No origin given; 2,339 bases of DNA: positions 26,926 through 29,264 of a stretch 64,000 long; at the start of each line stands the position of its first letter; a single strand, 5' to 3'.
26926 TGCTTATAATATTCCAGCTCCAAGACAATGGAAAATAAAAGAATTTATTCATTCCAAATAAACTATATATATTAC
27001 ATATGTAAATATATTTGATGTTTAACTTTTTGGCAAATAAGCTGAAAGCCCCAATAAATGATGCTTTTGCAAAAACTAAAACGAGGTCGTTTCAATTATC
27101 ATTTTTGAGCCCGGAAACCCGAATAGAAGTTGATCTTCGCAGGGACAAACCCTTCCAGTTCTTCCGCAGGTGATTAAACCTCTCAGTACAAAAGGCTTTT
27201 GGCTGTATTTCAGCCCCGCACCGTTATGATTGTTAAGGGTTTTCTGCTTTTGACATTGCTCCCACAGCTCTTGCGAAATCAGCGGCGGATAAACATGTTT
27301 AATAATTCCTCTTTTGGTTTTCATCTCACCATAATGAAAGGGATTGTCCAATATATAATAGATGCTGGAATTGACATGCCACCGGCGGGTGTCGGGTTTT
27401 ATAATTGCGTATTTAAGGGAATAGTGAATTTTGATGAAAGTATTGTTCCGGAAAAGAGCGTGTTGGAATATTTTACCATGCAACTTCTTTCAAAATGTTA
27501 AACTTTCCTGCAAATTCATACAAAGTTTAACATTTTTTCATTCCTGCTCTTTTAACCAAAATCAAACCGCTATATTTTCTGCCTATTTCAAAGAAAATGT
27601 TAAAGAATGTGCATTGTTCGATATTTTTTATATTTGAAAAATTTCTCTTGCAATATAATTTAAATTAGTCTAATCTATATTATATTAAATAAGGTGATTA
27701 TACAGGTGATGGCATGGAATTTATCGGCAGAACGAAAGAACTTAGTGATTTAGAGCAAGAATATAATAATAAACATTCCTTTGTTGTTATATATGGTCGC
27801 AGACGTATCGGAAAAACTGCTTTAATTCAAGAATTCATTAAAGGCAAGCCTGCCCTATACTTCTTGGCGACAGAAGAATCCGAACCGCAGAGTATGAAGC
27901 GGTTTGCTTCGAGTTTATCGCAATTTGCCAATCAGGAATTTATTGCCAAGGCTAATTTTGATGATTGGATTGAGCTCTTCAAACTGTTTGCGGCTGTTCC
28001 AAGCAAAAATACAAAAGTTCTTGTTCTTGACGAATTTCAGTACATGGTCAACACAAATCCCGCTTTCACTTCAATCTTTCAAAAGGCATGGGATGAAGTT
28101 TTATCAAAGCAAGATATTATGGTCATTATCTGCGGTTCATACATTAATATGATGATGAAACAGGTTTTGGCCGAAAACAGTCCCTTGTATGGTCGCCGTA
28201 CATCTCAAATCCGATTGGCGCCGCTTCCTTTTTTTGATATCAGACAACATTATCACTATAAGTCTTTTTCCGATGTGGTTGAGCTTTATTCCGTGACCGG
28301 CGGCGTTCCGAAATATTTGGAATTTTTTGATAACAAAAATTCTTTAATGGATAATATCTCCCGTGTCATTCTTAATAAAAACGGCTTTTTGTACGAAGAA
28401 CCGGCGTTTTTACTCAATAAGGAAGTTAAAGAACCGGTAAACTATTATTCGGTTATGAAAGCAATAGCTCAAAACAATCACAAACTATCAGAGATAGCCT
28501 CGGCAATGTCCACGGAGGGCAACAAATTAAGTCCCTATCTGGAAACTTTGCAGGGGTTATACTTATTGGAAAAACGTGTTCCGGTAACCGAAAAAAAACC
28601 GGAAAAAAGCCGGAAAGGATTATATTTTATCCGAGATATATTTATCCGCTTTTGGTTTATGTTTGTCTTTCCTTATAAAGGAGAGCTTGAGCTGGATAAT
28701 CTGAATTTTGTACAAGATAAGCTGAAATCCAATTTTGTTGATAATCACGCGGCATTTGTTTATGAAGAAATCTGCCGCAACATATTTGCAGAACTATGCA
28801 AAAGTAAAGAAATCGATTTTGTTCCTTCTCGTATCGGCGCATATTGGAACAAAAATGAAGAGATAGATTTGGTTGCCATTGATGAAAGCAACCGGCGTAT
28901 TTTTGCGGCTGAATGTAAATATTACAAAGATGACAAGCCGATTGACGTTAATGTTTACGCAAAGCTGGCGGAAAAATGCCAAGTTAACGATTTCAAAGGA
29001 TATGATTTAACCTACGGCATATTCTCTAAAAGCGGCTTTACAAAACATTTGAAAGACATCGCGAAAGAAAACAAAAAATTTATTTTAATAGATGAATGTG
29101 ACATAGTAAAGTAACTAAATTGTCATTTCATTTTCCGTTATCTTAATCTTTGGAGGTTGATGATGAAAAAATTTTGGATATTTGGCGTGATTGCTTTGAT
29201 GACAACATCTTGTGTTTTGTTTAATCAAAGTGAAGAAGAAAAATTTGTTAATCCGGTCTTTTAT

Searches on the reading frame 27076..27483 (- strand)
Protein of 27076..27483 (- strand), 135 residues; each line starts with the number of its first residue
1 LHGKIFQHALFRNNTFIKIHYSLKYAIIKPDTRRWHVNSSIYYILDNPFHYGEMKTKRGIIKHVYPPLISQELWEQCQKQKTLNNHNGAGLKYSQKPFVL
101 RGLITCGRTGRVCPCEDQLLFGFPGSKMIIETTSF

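Call 10: search_protein_families(library=pfam, proteins=[window:27076-27483:-], max_evalue=0.001)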
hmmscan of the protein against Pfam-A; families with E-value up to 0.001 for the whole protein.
window:27076-27483:- (135 aa): 1 family
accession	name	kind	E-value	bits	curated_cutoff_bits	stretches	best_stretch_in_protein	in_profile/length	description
PF07508.19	Recombinase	-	3.9e-09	37.1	21.1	1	5-82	10-100/102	Recombinase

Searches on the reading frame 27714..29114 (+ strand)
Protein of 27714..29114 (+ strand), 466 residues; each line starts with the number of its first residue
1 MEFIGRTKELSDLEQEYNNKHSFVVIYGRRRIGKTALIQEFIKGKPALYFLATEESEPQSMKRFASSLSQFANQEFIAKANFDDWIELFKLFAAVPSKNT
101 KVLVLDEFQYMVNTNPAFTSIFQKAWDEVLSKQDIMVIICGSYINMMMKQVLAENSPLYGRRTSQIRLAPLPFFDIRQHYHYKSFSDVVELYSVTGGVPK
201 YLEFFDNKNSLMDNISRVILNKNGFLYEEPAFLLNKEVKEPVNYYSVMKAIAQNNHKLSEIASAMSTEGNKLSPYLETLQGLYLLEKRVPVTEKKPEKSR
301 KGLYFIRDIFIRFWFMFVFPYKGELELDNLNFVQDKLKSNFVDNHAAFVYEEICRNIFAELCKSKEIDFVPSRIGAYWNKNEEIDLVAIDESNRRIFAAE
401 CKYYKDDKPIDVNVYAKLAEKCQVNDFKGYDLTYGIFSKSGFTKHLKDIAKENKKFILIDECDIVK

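Call 7: search_protein_families(library=pfam, proteins=[window:27714-29114:+], max_evalue=0.01)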
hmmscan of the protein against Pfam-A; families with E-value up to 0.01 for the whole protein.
window:27714-29114:+ (466 aa): 9 families
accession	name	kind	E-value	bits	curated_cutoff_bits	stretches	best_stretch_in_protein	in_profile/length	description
PF01637.24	ATPase_2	-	3.7e-25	89.5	33.2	1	3-203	1-223/225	ATPase domain predominantly from Archaea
PF03008.20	DUF234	-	2.9e-23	82.6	22.5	1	314-405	1-91/100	Archaea bacterial proteins of unknown function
PF13173.12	AAA_14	-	6.5e-11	42.8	27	1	22-173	3-125/129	AAA domain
PF13401.12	AAA_22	-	1.5e-07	32.3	27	1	21-142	5-123/130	AAA domain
PF13191.12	AAA_16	-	0.0002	22.3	32.6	1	2-58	1-63/167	AAA ATPase domain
PF05621.17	TniB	-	0.00065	19.6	22.4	0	9-121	22-141/189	Bacterial TniB protein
PF13479.12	AAA_24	-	0.0022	18.3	27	1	24-109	5-74/195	AAA domain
PF00004.35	AAA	-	0.0037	18.2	21.2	0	25-151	2-118/131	ATPase family associated with various cellular activities (AAA)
PF13635.12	DUF4143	-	0.0037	17.4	28.1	0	360-403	117-159/160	Domain of unknown function (DUF4143)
